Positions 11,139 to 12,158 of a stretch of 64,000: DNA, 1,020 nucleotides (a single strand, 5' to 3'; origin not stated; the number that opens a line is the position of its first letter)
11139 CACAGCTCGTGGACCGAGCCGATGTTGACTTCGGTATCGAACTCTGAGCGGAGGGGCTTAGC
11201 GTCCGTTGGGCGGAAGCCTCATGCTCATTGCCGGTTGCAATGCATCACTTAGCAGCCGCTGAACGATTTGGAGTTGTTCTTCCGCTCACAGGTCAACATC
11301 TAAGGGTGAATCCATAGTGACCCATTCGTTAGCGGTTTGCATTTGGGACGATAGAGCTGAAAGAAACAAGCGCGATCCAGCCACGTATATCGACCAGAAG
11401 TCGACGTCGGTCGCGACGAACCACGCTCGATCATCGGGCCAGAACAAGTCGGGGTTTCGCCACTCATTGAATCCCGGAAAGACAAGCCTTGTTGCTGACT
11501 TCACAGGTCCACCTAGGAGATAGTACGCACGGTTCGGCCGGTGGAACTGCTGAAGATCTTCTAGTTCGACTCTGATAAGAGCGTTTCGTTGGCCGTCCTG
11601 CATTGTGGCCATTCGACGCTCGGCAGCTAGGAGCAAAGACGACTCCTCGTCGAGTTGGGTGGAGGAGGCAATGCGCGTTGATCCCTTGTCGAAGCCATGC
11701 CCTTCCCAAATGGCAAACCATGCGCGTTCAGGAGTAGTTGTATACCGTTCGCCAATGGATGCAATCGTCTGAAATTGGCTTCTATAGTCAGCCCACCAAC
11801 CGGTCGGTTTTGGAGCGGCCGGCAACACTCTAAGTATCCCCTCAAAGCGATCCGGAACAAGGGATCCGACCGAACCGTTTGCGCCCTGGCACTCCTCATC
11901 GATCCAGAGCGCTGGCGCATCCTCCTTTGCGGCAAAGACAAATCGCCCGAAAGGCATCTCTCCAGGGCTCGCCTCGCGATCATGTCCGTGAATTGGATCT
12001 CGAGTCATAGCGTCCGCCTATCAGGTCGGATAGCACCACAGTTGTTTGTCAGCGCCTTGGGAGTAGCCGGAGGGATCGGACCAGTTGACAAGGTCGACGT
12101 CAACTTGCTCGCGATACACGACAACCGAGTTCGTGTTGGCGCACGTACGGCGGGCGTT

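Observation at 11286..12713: Cargo operon: secreted six-cysteine protein plus tightly linked cytoplasmic partner. This is the best candidate for an undescribed two-component (toxin/immunity-like) system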

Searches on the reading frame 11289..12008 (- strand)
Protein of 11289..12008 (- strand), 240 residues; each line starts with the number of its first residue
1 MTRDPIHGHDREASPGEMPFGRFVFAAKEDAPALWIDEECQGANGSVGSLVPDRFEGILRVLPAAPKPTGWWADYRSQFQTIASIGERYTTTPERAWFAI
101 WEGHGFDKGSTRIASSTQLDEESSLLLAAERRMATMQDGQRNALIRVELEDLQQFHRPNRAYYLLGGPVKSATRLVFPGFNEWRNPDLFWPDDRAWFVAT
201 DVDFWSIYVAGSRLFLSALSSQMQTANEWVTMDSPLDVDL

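Call 3: search_protein_families(library=pfam, proteins=[window:11289-12008:-], max_evalue=1)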
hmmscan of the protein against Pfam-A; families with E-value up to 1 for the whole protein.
window:11289-12008:- (240 aa): 0 families

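Call 4: search_protein_families(library=ncbifam, proteins=[window:11289-12008:-], max_evalue=1)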
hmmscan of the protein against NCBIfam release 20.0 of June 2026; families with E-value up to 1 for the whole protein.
window:11289-12008:- (240 aa): 0 families

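Call 8: find_homologous_proteins(query=window:11289-12008:-)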
Query window:11289-12008:- (240 aa): 302 proteins with E <= 0.001 among 835 candidates; the best 120 are listed.
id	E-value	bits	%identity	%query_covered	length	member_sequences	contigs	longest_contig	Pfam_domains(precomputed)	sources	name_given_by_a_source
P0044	2.9e-162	556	100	100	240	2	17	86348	-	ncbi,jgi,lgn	jgi:hypothetical protein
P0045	2.9e-76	274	55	93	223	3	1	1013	-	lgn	-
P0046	4.4e-70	254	51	93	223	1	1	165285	-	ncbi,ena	-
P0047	9.3e-68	246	53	93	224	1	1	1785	-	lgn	-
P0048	1.3e-66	243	50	93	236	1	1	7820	-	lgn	-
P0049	9.6e-66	240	49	93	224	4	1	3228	-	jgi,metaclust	metaclust:\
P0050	1.3e-65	239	49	93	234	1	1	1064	-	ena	-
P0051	3.1e-64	235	50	93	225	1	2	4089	-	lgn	-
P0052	1.3e-63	233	49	93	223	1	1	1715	-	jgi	-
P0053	5.1e-63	231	48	93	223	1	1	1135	-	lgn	-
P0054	7.9e-63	230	48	96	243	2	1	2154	-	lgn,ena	-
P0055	9.5e-63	230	48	93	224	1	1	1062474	-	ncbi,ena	-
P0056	9.6e-63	230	48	93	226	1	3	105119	-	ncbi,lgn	-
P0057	1.0e-62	230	48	93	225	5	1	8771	-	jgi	-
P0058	1.0e-62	230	48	93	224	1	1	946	-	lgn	-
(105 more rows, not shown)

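Call 11: find_encoding_contigs(protein=P0044, flank=10000, max_places=6)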
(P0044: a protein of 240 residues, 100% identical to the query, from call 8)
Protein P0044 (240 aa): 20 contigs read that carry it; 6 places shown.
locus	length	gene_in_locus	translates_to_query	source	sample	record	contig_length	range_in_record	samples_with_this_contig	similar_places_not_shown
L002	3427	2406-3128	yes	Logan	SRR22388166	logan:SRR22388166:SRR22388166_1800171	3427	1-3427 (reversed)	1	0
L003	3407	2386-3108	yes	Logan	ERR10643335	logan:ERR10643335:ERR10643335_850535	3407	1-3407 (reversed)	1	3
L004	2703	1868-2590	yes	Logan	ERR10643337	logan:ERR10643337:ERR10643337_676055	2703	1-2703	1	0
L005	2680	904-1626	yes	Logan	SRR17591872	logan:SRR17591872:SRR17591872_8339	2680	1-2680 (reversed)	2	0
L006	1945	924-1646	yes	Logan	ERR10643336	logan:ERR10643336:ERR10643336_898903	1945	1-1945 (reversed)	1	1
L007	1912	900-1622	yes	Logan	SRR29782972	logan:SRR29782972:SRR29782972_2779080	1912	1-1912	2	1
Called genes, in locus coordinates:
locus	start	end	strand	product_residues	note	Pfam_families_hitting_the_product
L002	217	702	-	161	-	-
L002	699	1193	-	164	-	-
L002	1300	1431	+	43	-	-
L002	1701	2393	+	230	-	-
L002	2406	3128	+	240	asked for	-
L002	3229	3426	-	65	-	?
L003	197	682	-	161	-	-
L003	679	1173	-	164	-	-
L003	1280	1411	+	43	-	-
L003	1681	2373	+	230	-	-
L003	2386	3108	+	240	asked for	-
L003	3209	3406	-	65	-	?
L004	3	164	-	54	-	?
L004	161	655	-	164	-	-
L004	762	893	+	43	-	-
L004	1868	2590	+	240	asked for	-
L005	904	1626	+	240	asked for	-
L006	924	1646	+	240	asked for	-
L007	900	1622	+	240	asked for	-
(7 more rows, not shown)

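Call 17: search_solved_structures(query=A2, max_evalue=10, show_alignments=2)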
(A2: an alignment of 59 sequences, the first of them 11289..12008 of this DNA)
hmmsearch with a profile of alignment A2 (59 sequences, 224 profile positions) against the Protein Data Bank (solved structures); distinct sequences matched with E-value up to 10: 2.
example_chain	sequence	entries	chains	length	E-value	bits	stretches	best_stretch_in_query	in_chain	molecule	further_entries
5hyg_A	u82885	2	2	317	0.003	20.1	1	31-168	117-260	Uncharacterized protein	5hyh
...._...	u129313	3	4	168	0.55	12.7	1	46-117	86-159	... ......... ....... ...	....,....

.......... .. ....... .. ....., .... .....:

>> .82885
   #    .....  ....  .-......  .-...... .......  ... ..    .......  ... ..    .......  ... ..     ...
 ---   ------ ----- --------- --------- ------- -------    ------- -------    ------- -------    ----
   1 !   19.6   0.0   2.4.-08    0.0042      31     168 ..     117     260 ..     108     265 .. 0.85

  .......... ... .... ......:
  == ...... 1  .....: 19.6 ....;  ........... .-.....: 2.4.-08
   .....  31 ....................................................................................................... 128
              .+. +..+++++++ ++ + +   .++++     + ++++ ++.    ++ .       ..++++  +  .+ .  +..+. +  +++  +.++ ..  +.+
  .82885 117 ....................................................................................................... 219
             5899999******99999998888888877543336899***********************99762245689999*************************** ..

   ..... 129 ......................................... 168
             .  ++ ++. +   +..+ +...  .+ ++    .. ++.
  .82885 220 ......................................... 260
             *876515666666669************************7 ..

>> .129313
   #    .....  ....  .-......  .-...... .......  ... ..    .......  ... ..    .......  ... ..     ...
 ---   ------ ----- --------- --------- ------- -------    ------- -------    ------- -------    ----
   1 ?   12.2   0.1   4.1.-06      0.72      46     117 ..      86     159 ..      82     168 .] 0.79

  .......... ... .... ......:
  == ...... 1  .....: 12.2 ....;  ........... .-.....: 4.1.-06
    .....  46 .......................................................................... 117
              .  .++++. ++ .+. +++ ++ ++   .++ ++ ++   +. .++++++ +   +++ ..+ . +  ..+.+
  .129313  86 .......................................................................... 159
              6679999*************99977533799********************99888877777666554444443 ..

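Call 21: find_related_loci(query=A2, collection=genome_contigs, flank=8000)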
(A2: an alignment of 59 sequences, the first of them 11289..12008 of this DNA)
Query A2 (240 aa) in genome_contigs; peptide patterns used: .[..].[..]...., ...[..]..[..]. (x = any residue, [..] = any of these).
120 stretches matched a pattern; 70 encode a relative of the query (tblastn E <= 1e-3); 69 distinct loci.
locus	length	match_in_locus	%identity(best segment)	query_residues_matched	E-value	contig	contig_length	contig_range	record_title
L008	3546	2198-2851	56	18-235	5e-78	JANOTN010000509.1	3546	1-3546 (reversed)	MAG: Ilumatobacteraceae bacterium isolate VAR_39_metabat_292 VAR_39_k141_1003489, whole genome shotgun sequence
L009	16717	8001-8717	46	2-239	7e-67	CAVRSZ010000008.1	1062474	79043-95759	MAG: uncultured Acidimicrobiales bacterium isolate MFD09779.bin.1.250 genome assembly, contig: contig_8201, whole genome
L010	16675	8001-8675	48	18-239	4e-66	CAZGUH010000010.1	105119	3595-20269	MAG TPA_asm: uncultured Ilumatobacteraceae bacterium isolate binchicken_co242_131 genome assembly, contig: NODE_598_leng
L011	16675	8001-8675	51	15-239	3e-66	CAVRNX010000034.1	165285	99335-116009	MAG: uncultured Acidimicrobiaceae bacterium isolate MFD03551.bin.2.82 genome assembly, contig: contig_40435, whole genom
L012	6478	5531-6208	48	15-239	2e-65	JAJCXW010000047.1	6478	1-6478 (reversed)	MAG: Acidimicrobiales bacterium isolate OFTM81 OFTM81_46, whole genome shotgun sequence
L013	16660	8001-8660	50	18-237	3e-65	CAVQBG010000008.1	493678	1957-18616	MAG: Ilumatobacteraceae bacterium isolate MFD09964.bin.1.297 genome assembly, contig: contig_16415, whole genome shotgun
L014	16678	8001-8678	46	16-239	9e-65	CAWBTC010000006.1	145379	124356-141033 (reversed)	MAG: uncultured Acidimicrobiaceae bacterium isolate MFD04651.bin.1.239 genome assembly, contig: contig_1761, whole genom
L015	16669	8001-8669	48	18-239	1e-64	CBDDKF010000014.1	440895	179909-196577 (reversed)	MAG: Ilumatobacteraceae bacterium isolate ee343e59-867e-4763-8468-b2690ad66cb9 genome assembly, contig: contig_14, whole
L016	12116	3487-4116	50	31-239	9e-65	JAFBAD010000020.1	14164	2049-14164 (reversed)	MAG: Acidimicrobiia bacterium isolate CP_BM_RX_R9_22 BM_RX_R9_k147_1224515, whole genome shotgun sequence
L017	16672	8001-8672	47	18-240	2e-64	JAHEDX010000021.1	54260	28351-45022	MAG: Acidimicrobiaceae bacterium isolate Ww244 NODE_507_length_54260_cov_5.540073, whole genome shotgun sequence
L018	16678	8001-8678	46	16-239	2e-64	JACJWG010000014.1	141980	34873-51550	MAG: Acidimicrobiaceae bacterium isolate HK-STAS-ACTI-3 HK-STAS-ACTI-3_14, whole genome shotgun sequence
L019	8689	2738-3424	48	13-239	3e-64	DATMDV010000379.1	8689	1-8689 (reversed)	MAG TPA_asm: Ilumatobacteraceae bacterium isolate SMAG_U13417 k141_1417047, whole genome shotgun sequence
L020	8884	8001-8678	46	16-239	4e-64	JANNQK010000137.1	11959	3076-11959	MAG: Actinomycetes bacterium isolate SOY_31_metabat_454 SOY_31_k141_1821249, whole genome shotgun sequence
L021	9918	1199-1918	46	1-239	4e-64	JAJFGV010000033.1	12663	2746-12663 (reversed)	MAG: Alphaproteobacteria bacterium isolate OFTM68 OFTM68_32, whole genome shotgun sequence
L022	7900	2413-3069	47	20-239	2e-63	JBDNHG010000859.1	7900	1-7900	MAG: Acidimicrobiales bacterium isolate concoct.245.ELB k141_1519857, whole genome shotgun sequence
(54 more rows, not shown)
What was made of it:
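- The gene 2 family is multi-copy in some genomes (call 21).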

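Call 24: predict_structure(alignment_id=A2)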
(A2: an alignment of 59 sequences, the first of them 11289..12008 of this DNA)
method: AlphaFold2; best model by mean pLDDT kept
length: 240 residues; sequences in the alignment: 59
mean_pLDDT: 92.0   pTM: 0.87
mean pLDDT of the five models: 92.0, 91.9, 91.1, 90.7, 90.3
residues with pLDDT >= 90: 199; 70-90: 24; 50-70: 11; < 50: 6
segments of 3 or more residues with pLDDT < 50: 1-5
pLDDT, mean of each block of 10 residues (from residue 1): 50 78 96 96 95 98 91 95 98 98 89 94 97 95 93 92 97 95 95 98 87 99 97 85
secondary structure, 60 per line:
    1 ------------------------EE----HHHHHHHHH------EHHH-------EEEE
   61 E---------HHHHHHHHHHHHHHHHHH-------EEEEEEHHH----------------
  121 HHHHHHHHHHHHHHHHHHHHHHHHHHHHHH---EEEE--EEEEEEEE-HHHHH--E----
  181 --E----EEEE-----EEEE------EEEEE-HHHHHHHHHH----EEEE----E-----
elements in order: H31-39 E57-61 H71-88 E96-101 H121-150 E154-157 E160-167 H169-173 E188-191 E197-200 E207-211 H213-222 E227-230

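Call 29: fold_search(model_id=the predicted structure, library=pdb)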
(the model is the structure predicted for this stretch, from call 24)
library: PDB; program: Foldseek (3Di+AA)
matches with E <= 10: 226; with E <= 0.001: 0
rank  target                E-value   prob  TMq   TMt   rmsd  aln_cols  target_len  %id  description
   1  7u5e_B                3.3e-01  0.03  0.14  0.11  19.8       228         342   14  I-F3b Cascade-TniQ partial R-loop complex (released 2023-06-14)
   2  8etn_D                4.8e-01  0.04  0.12  0.12  21.3       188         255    5  The X-ray Crystal Structure of Tri-Ketone Dioxygenase from Rice (released 2023-12-06)
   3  6izw_C                4.8e-01  0.03  0.11  0.15  16.0       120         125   12  Myxococcus xanthus MglA bound to GTP-gamma-S and MglB (released 2019-10-16)
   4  8to8_I                5.2e-01  0.03  0.14  0.03  26.6       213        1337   10  Escherichia coli RNA polymerase unwinding intermediate (I1b) at the lambda PR promoter (released 2024-07-03)
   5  3t12_C                5.5e-01  0.02  0.10  0.15  16.6       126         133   14  MglA in complex with MglB in transition state (released 2011-08-31)
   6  6hjm_J                6.7e-01  0.04  0.13  0.20  17.3       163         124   13  Myxococcus xanthus MglB (released 2019-12-04)
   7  6hjm_A                7.1e-01  0.04  0.13  0.20  17.4       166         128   14  Myxococcus xanthus MglB (released 2019-12-04)
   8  9irg_E                7.1e-01  0.03  0.13  0.10  16.8       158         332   11  Cryo-EM Structure of RNA (released 2026-01-14)
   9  6ww9_A                7.1e-01  0.02  0.11  0.13  18.7       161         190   14  Crystal structure of human REV7(R124A)-SHLD3(35-58) complex (released 2021-03-03)
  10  6wwa_A                7.1e-01  0.02  0.12  0.13  18.1       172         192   11  Crystal structure of human SHLD2-SHLD3-REV7 complex (released 2021-03-03)
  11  7xug_I                7.6e-01  0.05  0.13  0.03  18.0       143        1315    9  cryo-EM structure of HK022 putRNA-less E.coli RNA polymerase elongation complex (released 2022-08-10)
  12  1j3w_A                8.1e-01  0.04  0.13  0.20  17.6       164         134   11  Structure of Gliding protein-mglB from Thermus Thermophilus HB8 (released 2004-04-13)
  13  8fuk_F                8.6e-01  0.03  0.13  0.12  17.6       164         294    8  V. cholerae TniQ-Cascade complex with Type III-B crRNA (released 2024-01-24)
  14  9iri_J                8.6e-01  0.02  0.10  0.08  19.0       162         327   10  Cryo-EM Structure of D-RNA (released 2026-01-14)
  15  6hjm_B                9.7e-01  0.03  0.13  0.20  17.3       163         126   12  Myxococcus xanthus MglB (released 2019-12-04)
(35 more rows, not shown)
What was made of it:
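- On SMI1_KNR4 / SUKH or DUF2716 immunity-type family (gene 2): Foldseek against PDB gave a best E of 0.33 (call 29).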

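Call 30: search_protein_families(library=pfam, alignment_id=A2, max_evalue=1)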
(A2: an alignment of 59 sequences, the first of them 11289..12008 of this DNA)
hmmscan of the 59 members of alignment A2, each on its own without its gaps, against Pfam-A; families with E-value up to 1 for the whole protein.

A. member 1, window:11289-12008:- (240 aa): 0 families

B. families by the number of members that match (of 59 scanned): 6 families
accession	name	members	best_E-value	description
PF09207.16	Yeast-kill-tox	1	0.016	Yeast killer toxin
PF13249.12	SQHop_cyclase_N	1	0.044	Squalene-hopene cyclase N-terminal domain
PF00607.25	Gag_p24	1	0.053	gag protein p24 N-terminal domain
PF07637.16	PSD5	1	0.077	Protein of unknown function (DUF1595)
PF13429.12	TPR_15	1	0.079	Tetratricopeptide repeat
PF05687.18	BES1_N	1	0.76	BES1/BZR1 plant transcription factor, N-terminal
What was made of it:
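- On SMI1_KNR4 / SUKH or DUF2716 immunity-type family (gene 2): hmmscan of 59 members against Pfam at E<=1 gave no such hit (call 30).
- Closest known: SUKH / SMI1_KNR4 and DUF2716. Different: No Pfam match for any of 59 family members at E<=1 (call 30).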

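Call 52: list_cluster_members(proteins=[P0044, P0001, P0004, P0011])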
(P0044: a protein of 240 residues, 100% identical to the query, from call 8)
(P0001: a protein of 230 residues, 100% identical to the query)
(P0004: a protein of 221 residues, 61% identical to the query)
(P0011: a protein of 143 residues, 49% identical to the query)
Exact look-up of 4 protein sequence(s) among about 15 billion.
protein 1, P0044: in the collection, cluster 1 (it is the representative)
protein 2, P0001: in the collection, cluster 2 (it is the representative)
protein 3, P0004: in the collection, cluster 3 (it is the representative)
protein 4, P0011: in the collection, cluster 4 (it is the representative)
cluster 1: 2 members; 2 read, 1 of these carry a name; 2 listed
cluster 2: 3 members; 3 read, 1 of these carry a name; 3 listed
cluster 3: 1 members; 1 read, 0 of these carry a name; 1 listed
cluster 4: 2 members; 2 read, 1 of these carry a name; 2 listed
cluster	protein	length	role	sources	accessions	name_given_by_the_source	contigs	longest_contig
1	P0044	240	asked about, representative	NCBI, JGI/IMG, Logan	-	hypothetical protein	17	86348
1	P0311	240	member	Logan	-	-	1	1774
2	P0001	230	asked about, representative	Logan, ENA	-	-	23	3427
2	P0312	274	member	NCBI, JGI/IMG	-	hypothetical protein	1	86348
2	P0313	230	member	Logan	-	-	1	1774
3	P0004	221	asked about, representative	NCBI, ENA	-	-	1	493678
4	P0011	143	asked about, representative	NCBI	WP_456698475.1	hypothetical protein [Aeromicrobium sp. P5_D10]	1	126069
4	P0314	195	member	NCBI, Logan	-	-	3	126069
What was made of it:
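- Checked: NCBI/JGI annotate the longer 274-aa form (call 52), which would bury the signal peptide, so 12713 is the likelier start.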

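Call 53: search_protein_families(library=padloc, proteins=[window:11289-12008:-], max_evalue=0.1)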
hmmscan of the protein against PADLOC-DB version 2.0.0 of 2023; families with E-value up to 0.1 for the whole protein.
window:11289-12008:- (240 aa): 0 families

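Call 60: fold_search(model_id=the predicted structure, library=viral)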
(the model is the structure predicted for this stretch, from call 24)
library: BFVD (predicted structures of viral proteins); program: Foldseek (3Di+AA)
matches with E <= 10: 236; with E <= 0.001: 0
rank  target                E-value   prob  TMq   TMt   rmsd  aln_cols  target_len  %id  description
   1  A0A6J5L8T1            2.3e-01  0.04  0.10  0.04  19.6       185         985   11  Uncharacterized protein [uncultured Caudovirales phage]
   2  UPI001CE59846         4.3e-01  0.12  0.14  0.27  14.8       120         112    5  (no name look-up for this kind of identifier)
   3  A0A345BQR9            4.3e-01  0.03  0.13  0.09  21.7       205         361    8  (no name in the UniProt tables at hand)
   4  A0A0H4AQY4            4.8e-01  0.01  0.09  0.08  19.5       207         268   10  Cap protein [Cyclovirus Equ1]
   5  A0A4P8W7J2            5.5e-01  0.04  0.14  0.11  19.9       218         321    9  (no name in the UniProt tables at hand)
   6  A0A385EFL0            5.8e-01  0.02  0.14  0.07  19.0       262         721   11  Putative muramidase [Synechococcus phage S-T4]
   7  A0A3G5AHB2            8.5e-01  0.02  0.10  0.05  18.4       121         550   12  non-specific serine/threonine protein kinase [Sylvanvirus sp.]
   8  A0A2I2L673            9.1e-01  0.05  0.13  0.16  13.3       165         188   11  Restriction endonuclease [Orpheovirus IHUMI-LCC2]
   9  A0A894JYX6            9.1e-01  0.02  0.13  0.14  19.4       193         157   10  (no name in the UniProt tables at hand)
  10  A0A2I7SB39            9.7e-01  0.04  0.13  0.06  14.4       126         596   14  (no name in the UniProt tables at hand)
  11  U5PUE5                1.1e+00  0.08  0.14  0.21  19.1        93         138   12  Uncharacterized protein [Bacillus phage Grass]
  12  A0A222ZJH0            1.1e+00  0.04  0.20  0.18  16.7       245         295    8  glutamine--fructose-6-phosphate transaminase (isomerizing) [Arthrobacter phage Wheelbite]
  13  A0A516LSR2            1.1e+00  0.04  0.20  0.14  17.8       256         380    8  (no name in the UniProt tables at hand)
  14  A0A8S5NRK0            1.2e+00  0.10  0.11  0.19  12.3        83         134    8  Uncharacterized protein [Siphoviridae sp. ct1Tj2]
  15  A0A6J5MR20            1.2e+00  0.03  0.19  0.15  16.1       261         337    8  glutamine--fructose-6-phosphate transaminase (isomerizing) [uncultured Caudovirales phage]
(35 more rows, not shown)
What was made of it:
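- Tried and rejected: Foldseek of gene 2 against BFVD (call 60).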

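Call 83: search_protein_families(library=phrogs, proteins=[window:11289-12008:-], max_evalue=0.1)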
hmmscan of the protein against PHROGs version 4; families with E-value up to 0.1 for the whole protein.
window:11289-12008:- (240 aa): 0 families
